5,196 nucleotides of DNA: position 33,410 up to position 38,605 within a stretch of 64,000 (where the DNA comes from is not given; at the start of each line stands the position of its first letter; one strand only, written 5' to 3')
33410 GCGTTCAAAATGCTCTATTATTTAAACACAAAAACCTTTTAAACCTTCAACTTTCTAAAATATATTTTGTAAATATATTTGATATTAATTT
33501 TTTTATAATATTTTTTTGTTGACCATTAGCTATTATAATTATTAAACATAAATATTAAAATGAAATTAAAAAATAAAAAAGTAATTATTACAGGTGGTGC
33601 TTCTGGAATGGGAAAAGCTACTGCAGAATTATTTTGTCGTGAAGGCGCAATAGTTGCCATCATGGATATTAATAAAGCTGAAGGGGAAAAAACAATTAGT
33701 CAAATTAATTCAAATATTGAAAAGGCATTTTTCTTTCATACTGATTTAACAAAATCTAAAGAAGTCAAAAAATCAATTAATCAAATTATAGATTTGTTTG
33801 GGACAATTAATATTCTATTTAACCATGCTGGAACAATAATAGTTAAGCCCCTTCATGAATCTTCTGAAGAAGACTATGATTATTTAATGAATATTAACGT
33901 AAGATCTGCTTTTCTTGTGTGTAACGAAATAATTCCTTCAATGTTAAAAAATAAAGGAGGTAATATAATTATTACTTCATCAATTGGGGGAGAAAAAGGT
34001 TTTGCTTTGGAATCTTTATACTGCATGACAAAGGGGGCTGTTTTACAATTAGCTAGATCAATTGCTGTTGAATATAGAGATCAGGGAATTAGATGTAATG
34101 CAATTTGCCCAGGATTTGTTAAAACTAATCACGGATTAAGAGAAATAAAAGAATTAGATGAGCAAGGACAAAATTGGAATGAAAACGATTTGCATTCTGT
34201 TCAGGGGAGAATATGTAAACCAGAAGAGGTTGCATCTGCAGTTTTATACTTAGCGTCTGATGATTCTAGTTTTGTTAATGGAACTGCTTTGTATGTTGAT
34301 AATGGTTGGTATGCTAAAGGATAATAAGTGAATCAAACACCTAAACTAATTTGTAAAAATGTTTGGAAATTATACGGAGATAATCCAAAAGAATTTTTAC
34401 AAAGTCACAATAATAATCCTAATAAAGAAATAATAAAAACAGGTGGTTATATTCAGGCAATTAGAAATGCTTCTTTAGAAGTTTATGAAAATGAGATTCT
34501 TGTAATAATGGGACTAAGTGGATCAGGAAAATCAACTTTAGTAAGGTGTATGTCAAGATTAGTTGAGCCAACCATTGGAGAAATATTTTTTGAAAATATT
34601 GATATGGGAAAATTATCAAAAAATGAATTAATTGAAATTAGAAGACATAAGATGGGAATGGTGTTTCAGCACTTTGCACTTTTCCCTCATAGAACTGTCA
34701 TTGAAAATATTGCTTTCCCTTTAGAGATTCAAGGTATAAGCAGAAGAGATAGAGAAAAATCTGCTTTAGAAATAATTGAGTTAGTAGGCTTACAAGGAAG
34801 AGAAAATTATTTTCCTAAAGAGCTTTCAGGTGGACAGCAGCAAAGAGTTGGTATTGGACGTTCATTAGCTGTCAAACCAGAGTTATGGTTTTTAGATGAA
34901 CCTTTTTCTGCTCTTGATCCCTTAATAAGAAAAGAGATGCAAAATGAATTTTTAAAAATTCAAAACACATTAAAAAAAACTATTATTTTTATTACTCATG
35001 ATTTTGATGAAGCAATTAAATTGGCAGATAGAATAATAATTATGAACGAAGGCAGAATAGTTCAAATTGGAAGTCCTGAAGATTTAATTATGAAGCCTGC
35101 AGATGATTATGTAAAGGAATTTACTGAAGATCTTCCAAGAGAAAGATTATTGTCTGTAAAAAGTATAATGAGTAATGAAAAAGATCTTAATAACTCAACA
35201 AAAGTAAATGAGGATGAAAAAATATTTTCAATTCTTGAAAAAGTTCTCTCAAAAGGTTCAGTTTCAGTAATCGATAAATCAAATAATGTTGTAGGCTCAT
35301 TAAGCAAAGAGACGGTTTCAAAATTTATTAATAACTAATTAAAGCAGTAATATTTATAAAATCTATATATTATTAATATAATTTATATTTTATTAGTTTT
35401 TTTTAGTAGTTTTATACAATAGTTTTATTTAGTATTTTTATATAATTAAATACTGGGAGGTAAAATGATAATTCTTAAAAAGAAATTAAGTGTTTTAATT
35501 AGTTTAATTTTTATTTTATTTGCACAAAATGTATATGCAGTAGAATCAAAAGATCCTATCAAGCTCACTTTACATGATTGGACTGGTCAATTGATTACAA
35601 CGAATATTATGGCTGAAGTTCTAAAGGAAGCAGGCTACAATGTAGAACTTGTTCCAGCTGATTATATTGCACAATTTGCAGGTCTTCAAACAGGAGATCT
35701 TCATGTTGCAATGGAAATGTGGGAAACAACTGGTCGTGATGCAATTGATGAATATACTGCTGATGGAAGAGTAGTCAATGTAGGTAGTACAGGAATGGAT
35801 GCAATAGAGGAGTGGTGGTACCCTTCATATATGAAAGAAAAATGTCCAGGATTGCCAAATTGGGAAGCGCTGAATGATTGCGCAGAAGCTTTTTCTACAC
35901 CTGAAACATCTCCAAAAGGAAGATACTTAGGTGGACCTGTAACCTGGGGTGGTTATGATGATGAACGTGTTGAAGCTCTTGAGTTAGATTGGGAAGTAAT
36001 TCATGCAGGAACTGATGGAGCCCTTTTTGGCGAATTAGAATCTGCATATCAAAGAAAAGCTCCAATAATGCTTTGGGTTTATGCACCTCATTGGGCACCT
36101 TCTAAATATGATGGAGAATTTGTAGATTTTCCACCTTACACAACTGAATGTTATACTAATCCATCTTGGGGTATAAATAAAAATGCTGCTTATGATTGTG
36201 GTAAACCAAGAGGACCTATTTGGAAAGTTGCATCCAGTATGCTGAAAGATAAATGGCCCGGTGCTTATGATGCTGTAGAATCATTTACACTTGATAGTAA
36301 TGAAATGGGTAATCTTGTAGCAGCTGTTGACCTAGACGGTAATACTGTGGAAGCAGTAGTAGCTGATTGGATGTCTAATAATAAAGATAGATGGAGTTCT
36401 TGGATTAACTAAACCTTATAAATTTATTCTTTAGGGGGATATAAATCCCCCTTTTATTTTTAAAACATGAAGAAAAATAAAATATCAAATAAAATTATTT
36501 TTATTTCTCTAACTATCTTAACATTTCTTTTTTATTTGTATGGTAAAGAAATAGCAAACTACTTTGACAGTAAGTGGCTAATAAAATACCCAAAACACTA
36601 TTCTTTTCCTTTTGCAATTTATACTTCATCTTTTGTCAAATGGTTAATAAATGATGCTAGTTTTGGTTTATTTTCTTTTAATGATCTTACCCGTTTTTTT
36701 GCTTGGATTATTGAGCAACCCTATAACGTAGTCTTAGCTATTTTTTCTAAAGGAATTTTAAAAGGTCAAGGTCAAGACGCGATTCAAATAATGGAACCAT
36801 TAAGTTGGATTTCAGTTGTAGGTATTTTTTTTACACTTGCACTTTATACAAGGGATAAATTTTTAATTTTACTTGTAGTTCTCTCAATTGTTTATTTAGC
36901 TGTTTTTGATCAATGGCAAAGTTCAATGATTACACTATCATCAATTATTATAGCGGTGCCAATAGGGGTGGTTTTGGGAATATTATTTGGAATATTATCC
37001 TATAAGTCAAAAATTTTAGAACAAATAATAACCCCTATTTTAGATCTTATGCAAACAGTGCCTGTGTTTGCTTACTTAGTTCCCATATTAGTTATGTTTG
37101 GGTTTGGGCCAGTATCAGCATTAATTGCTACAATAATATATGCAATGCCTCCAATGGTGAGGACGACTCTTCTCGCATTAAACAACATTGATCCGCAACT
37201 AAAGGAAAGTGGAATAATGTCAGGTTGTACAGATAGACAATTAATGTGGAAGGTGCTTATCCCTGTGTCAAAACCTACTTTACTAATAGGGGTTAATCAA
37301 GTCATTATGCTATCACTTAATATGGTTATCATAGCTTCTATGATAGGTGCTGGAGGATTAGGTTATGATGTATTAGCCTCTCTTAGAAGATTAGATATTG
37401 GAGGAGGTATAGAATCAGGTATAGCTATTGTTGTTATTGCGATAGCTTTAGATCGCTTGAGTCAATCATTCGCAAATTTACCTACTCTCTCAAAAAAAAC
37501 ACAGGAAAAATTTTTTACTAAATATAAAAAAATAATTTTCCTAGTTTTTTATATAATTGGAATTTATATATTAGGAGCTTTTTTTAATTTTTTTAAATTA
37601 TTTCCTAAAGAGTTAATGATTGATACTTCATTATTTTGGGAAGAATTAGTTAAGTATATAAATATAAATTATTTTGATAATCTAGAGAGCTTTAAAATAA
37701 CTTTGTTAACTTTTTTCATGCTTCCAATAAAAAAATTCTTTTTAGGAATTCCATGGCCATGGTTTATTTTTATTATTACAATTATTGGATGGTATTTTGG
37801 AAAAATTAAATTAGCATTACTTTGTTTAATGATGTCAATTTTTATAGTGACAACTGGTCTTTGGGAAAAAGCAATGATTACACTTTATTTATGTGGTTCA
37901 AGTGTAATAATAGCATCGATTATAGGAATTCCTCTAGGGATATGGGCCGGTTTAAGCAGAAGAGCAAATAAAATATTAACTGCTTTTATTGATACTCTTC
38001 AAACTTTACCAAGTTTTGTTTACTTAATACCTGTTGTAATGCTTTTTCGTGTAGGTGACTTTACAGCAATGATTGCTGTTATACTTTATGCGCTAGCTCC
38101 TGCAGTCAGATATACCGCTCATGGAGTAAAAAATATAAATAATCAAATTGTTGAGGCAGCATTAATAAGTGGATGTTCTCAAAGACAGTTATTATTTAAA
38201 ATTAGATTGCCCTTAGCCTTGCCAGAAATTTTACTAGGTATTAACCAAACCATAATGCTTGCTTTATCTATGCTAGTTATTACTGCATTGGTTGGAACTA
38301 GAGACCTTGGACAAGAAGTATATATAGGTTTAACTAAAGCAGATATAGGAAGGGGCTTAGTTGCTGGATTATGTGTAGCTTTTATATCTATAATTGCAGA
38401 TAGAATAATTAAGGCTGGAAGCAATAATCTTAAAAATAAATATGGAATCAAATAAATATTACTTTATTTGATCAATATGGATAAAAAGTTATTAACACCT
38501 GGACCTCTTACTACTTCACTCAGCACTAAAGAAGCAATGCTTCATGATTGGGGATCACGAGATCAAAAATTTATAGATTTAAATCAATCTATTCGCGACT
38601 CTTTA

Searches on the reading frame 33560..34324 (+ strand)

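Call 91: search_protein_families(library=pfam, proteins=[window:33560-34324:+], max_evalue=0.00001)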
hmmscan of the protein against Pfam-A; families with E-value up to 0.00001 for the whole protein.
window:33560-34324:+ (254 aa): 4 families
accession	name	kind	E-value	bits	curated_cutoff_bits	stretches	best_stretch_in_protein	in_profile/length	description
PF13561.12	adh_short_C2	-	1.4e-62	211.8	27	1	14-250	3-235/236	Enoyl-(Acyl carrier protein) reductase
PF00106.31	adh_short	-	1.8e-53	181.3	26.6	1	6-191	1-186/195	short chain dehydrogenase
PF08659.16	KR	-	7.1e-09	36.3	22.6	1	8-165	3-160/180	KR domain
PF23441.1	SDR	-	2.4e-08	34.1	27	1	2-250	4-255/258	SDR-like rossmann domain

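Call 93: search_protein_families(library=ncbifam, proteins=[window:33560-34324:+], max_evalue=1e-8)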
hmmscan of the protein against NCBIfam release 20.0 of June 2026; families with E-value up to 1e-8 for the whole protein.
window:33560-34324:+ (254 aa): 213 families (the best 25 are shown)
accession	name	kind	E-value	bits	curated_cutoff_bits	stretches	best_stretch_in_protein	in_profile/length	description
NF004818.0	PRK06172.1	equivalog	6e-67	225.6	336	1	1-252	3-252/253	SDR family oxidoreductase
NF004791.0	PRK06138.1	equivalog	2e-66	223.9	312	1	1-252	1-251/252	SDR family oxidoreductase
NF005559.1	PRK07231.1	subfamily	4.1e-62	209.9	215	1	3-250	2-247/249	glucose 1-dehydrogenase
NF052558.1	MBtsdlDhBudC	equivalog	5.4e-62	209.6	270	1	4-252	2-243/250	meso-2,3-butanediol dehydrogenase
NF009093.0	PRK12429.1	subfamily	3.6e-59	200.1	258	1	1-252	1-258/259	3-hydroxybutyrate dehydrogenase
NF006366.0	PRK08589.1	equivalog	4.1e-57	193.5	386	1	2-252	3-254/272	SDR family oxidoreductase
NF004203.0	PRK05653.2-4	subfamily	7.6e-56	189.4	313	1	2-249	3-255/260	3-oxoacyl-ACP reductase FabG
NF005681.0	PRK07478.1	subfamily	3.7e-55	187.1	267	1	2-249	3-248/254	SDR family oxidoreductase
TIGR01963.1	PHB_DH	subfamily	2.3e-54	184.4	307.05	1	6-253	2-255/255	3-hydroxybutyrate dehydrogenase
NF009466.0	PRK12826.1-2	subfamily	4.5e-53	180.3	222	1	4-251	2-245/248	3-oxoacyl-ACP reductase FabG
NF004198.0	PRK05653.1-3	equivalog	9.9e-53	179.1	296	1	2-250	4-246/248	3-oxoacyl-ACP reductase FabG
NF005309.0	PRK06841.1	subfamily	1.4e-52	178.8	286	1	2-250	12-252/255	GolD/DthD family dehydrogenase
NF005472.0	PRK07067.1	equivalog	1.1e-50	172.6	338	1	1-249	2-253/257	L-iditol 2-dehydrogenase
NF033173.0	anticapsin_BacC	exception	1.9e-50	171.7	525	1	3-252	2-251/252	dihydroanticapsin 7-dehydrogenase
NF040490.1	SDR_subfam_3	subfamily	3.1e-50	171.1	385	1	2-253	1-266/268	mycofactocin-coupled SDR family oxidoreductase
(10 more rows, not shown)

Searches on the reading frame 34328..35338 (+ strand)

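Call 93: search_protein_families(library=ncbifam, proteins=[window:34328-35338:+], max_evalue=1e-8)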
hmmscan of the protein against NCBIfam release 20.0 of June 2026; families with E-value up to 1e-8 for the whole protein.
window:34328-35338:+ (336 aa): 178 families (the best 25 are shown)
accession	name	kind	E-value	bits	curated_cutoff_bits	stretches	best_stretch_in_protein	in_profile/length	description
TIGR01186.1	proV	subfamily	9.3e-102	340.8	326.6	1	39-332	3-296/363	betaine/proline/choline family ABC transporter ATP-binding protein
TIGR03415.1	ABC_choXWV_ATP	equivalog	3e-92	309.5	483.75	1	10-308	4-304/382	choline ABC transporter ATP-binding protein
NF007480.0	PRK10070.1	equivalog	7.3e-87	291.8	444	1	6-326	4-325/400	glycine betaine/L-proline ABC transporter ATP-binding protein ProV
TIGR03265.1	PhnT2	equivalog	1.8e-69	234.7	457.7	1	34-266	9-235/353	putative 2-aminoethylphosphonate ABC transporter ATP-binding protein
NF040933.2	ABC_arch_GlcV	equivalog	1.1e-64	218.6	450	1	37-270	14-246/357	glucose ABC transporter ATP-binding protein GlcV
TIGR00968.1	3a0106s01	subfamily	1.2e-64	218.1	342.75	1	34-266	5-231/237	sulfate ABC transporter ATP-binding protein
TIGR01187.1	potA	subfamily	2.5e-64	217.4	355.6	1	60-269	1-204/325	polyamine ABC transporter ATP-binding protein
NF043075.1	MMSYN1_0197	equivalog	9.3e-64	215.5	550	1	35-266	8-233/341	spermidine/putrescine ABC transporter ATP-binding protein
NF006987.0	PRK09452.1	equivalog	5.1e-62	209.7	482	1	35-270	23-252/378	spermidine/putrescine ABC transporter ATP-binding protein PotA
NF007027.0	PRK09493.1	equivalog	1.3e-60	204.8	379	1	33-267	5-237/240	glutamine ABC transporter ATP-binding protein GlnQ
NF040840.2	tungstate_WtpC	equivalog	3.5e-60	204.1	440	1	45-266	16-231/347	tungstate ABC transporter ATP-binding protein WtpC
NF008105.0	PRK10851.1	equivalog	7.3e-58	196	502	1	34-269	7-240/362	sulfate/thiosulfate ABC transporter ATP-binding protein CysA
NF008653.0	PRK11650.1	subfamily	2e-57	194.9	432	1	40-278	15-246/357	sn-glycerol-3-phosphate ABC transporter ATP-binding protein UgpC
NF008233.0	PRK11000.1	equivalog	2e-56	191.4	568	1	33-287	7-254/369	maltose/maltodextrin ABC transporter ATP-binding protein MalK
TIGR03258.1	PhnT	equivalog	2e-54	185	499.15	1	45-276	24-247/359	2-aminoethylphosphonate ABC transport system ATP-binding subunit PhnT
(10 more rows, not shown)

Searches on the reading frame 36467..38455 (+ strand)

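Call 93: search_protein_families(library=ncbifam, proteins=[window:36467-38455:+], max_evalue=1e-8)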
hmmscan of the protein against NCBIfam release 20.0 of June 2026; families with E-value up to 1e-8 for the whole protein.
window:36467-38455:+ (662 aa): 10 families
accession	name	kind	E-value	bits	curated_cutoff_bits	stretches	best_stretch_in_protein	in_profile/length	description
TIGR03416.1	ABC_choXWV_perm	equivalog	1.3e-123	411.7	363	2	48-331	5-266/267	choline ABC transporter permease subunit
NF008196.0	PRK10952.1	equivalog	5.8e-112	374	439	2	415-654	92-331/356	glycine betaine/L-proline ABC transporter permease ProW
NF007545.0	PRK10160.1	equivalog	1.8e-24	86.7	342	2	460-643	71-249/275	taurine ABC transporter permease TauC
NF040733.1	ABC_perm_U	equivalog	1.8e-24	86.6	295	2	467-626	56-216/251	ABC transporter permease subunit SaoP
TIGR01183.1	ntrB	equivalog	2.4e-22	79.6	209.05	2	463-638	13-189/202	nitrate ABC transporter permease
NF008470.0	PRK11365.1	equivalog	2.8e-22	79.4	347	2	436-607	27-200/263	aliphatic sulfonate ABC transporter permease SsuC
TIGR01097.1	PhnE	equivalog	5.6e-16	58.8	216.7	0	150-334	62-246/252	phosphonate ABC transporter, permease protein PhnE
TIGR00974.1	3a0107s02c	equivalog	9.1e-13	48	193.45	0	152-276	59-190/272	phosphate ABC transporter permease PstA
TIGR02141.1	modB_ABC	equivalog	1.3e-10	41.2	182.6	0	207-276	72-141/208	molybdate ABC transporter permease subunit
TIGR03226.1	PhnU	equivalog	9.9e-09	35.1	283.45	0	201-328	166-294/311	2-aminoethylphosphonate ABC transporter permease subunit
